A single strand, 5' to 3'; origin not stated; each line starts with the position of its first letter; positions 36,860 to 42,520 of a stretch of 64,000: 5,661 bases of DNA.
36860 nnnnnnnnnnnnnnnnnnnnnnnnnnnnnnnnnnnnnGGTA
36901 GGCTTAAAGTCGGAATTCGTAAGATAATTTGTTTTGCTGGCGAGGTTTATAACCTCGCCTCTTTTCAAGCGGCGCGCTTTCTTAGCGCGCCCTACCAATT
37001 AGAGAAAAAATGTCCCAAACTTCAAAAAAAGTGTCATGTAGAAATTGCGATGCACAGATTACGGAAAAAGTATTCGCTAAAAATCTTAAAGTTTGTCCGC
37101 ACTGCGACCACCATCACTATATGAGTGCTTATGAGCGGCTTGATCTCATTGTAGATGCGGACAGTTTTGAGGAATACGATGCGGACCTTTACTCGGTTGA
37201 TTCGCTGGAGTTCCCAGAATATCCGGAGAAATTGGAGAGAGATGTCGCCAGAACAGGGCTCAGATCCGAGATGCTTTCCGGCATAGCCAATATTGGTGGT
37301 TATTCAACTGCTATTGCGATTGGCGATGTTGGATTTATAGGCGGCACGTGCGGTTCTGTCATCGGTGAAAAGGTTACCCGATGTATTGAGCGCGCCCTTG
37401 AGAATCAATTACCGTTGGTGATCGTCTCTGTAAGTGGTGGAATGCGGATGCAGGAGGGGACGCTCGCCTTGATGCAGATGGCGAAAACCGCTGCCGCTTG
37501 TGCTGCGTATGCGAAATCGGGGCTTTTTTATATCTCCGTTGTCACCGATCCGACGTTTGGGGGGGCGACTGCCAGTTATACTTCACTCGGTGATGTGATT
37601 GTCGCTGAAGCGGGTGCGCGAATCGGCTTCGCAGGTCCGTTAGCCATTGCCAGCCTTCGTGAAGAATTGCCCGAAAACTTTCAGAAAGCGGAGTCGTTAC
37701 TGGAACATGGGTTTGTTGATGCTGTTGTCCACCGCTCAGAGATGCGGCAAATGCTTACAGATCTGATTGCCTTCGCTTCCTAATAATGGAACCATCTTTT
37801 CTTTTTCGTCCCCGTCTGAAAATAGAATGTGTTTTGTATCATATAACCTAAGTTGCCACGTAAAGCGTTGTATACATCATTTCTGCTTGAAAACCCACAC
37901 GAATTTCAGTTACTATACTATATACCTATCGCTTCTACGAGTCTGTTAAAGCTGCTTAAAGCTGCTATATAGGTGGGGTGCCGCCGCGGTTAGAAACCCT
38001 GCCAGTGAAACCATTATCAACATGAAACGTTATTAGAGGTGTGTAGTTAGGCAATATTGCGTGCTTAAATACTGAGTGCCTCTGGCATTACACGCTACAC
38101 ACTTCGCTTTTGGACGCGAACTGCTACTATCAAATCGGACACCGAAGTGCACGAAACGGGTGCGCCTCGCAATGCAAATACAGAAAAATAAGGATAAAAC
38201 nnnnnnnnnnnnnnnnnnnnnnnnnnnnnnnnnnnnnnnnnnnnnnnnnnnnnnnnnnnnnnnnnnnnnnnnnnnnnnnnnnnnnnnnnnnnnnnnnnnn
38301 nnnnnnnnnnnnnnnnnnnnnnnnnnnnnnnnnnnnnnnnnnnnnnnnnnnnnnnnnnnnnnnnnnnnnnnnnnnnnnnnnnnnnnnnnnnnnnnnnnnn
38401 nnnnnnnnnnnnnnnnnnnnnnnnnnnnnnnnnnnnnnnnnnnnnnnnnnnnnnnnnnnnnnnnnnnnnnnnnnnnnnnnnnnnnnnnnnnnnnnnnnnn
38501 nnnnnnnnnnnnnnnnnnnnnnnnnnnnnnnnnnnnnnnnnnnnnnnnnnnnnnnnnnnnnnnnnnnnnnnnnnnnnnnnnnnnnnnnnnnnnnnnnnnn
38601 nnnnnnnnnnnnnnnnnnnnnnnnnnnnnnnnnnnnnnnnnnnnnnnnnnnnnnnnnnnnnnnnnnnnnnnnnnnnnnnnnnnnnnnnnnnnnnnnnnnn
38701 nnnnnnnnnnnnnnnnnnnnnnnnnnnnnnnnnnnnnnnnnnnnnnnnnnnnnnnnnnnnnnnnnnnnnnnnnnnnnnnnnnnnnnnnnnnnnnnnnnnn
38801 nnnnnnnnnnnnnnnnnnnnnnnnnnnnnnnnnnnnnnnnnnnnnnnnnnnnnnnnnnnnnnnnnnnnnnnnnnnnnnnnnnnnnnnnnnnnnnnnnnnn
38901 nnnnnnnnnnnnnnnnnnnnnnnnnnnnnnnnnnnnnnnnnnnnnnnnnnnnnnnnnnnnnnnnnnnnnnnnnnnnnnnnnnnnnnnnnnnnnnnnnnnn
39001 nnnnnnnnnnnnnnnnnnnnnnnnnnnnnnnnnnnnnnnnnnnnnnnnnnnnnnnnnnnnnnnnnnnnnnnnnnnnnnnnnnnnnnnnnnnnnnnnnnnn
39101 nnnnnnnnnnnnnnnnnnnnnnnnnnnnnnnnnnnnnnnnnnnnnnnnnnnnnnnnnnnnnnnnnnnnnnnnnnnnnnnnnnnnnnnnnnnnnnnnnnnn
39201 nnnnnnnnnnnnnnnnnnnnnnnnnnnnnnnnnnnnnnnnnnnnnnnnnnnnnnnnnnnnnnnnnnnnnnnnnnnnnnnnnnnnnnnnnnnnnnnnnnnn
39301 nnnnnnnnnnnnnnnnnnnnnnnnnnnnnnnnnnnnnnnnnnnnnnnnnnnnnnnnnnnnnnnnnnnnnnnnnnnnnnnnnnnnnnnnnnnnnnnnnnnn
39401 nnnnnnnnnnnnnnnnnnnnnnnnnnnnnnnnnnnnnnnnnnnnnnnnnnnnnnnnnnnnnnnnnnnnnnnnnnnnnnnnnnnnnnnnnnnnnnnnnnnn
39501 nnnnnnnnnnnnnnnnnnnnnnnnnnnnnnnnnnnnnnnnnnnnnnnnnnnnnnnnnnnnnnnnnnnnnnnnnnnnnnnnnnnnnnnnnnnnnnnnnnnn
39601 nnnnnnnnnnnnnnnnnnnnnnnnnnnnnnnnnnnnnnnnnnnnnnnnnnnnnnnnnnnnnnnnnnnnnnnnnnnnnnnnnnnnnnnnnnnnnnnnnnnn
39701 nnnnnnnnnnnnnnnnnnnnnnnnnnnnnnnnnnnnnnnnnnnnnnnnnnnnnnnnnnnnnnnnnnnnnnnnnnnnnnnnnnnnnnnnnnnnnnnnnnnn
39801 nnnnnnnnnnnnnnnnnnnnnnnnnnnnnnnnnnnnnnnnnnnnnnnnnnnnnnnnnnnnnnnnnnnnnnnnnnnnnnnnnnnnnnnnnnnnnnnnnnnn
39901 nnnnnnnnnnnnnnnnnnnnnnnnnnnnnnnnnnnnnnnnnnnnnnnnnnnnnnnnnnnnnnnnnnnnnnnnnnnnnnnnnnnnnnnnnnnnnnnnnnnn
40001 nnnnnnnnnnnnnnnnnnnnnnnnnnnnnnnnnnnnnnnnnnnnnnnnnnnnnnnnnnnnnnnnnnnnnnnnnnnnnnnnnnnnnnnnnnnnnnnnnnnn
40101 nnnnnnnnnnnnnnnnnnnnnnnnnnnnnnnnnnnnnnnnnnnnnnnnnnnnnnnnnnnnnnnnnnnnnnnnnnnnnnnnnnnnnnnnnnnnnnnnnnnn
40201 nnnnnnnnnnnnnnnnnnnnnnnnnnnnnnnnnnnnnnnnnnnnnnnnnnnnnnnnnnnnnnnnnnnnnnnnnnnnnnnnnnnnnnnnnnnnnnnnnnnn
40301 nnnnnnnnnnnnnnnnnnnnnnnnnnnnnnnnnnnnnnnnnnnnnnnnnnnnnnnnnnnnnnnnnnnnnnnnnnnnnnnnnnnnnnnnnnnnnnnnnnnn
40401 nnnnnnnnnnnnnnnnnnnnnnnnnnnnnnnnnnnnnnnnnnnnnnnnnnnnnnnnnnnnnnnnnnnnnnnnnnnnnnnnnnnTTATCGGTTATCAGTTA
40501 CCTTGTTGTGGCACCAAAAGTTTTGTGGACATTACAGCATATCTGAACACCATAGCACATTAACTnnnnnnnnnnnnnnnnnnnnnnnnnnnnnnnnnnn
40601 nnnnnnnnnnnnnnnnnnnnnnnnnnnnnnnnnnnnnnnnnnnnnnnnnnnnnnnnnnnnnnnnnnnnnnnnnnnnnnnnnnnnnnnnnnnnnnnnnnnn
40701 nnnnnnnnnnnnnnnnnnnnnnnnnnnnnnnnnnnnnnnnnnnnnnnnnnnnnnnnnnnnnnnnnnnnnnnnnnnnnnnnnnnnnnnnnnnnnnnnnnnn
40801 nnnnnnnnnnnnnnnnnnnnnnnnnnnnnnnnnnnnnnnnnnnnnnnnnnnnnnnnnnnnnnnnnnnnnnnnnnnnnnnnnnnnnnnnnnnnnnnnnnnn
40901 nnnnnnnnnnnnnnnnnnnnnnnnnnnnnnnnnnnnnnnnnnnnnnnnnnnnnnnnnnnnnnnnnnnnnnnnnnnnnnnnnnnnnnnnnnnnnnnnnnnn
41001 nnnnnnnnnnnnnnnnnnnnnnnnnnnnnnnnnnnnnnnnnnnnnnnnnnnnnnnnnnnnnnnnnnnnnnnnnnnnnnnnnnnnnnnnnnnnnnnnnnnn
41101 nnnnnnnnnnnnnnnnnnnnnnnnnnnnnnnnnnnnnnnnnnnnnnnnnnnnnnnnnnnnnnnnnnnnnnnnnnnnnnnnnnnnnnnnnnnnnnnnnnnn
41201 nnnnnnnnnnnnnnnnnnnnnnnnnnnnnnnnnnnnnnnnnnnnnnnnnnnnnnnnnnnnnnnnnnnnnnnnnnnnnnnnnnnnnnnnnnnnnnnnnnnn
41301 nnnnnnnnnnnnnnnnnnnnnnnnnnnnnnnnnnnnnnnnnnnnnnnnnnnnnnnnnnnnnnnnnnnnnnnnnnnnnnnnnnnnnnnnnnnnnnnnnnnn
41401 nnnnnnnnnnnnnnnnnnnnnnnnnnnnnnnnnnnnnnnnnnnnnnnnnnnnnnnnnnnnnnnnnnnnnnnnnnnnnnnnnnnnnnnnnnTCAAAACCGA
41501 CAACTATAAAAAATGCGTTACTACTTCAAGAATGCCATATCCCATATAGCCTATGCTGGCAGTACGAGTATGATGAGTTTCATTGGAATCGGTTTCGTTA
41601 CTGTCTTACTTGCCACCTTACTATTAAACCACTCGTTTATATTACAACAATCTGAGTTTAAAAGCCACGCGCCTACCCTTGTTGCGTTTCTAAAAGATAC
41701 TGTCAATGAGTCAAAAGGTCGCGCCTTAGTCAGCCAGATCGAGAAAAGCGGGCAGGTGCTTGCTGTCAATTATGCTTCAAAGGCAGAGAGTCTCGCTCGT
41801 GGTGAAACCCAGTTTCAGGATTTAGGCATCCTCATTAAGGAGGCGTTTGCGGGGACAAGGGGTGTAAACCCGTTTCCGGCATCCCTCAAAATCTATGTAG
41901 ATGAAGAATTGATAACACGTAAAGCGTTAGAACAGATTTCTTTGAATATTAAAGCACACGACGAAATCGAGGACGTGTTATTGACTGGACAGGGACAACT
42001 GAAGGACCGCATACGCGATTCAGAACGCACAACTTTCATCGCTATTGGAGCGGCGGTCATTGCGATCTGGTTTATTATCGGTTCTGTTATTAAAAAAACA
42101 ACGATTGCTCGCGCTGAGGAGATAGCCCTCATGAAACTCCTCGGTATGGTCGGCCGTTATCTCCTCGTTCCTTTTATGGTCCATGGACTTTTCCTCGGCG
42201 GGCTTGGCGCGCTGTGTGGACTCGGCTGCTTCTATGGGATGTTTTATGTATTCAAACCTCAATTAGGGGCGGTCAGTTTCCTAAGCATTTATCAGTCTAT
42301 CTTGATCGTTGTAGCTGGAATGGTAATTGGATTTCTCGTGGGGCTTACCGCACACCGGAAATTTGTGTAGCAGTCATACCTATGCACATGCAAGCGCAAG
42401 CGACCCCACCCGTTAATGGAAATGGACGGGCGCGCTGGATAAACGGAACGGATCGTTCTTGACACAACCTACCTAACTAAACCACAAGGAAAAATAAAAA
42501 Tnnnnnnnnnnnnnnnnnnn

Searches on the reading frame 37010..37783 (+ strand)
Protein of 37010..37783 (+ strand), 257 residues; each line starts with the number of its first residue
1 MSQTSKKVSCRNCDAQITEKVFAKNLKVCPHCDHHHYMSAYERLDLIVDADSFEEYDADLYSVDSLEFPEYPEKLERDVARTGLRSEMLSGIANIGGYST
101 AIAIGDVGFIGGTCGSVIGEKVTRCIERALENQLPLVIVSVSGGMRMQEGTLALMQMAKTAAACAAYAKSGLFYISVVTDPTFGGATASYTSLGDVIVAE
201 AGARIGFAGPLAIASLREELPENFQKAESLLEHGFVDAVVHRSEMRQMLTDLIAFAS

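Call 9: search_protein_families(library=pfam, proteins=[window:37010-37783:+], max_evalue=0.001)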
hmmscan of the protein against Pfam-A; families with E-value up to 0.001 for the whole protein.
window:37010-37783:+ (257 aa): 2 families
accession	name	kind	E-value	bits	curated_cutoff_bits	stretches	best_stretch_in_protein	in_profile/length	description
PF01039.27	Carboxyl_trans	-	3.2e-18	66.1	22.3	1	40-216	10-176/493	Carboxyl transferase domain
PF17848.7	Zn_ribbon_ACC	-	4.9e-05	23.9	24.5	1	9-32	3-26/26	Acetyl-CoA carboxylase zinc finger domain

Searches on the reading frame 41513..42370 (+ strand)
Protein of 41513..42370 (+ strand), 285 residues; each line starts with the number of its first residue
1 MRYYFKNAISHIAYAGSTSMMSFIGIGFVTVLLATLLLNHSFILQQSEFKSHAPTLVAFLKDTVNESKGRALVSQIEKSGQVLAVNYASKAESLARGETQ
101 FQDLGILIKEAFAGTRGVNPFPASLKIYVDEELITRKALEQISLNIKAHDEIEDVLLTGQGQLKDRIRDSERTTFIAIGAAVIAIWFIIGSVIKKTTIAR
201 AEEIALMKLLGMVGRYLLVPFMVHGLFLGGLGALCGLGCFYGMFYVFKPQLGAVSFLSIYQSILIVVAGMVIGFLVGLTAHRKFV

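Call 9: search_protein_families(library=pfam, proteins=[window:41513-42370:+], max_evalue=0.001)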
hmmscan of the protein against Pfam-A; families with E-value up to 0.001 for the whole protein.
window:41513-42370:+ (285 aa): 2 families
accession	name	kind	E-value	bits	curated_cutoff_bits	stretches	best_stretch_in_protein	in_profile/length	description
PF18075.7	FtsX_ECD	-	7.1e-10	39.8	23.5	1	57-155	4-96/96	FtsX extracellular domain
PF02687.27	FtsX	-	0.00052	20.5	25.5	1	176-278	2-105/120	FtsX-like permease C-terminal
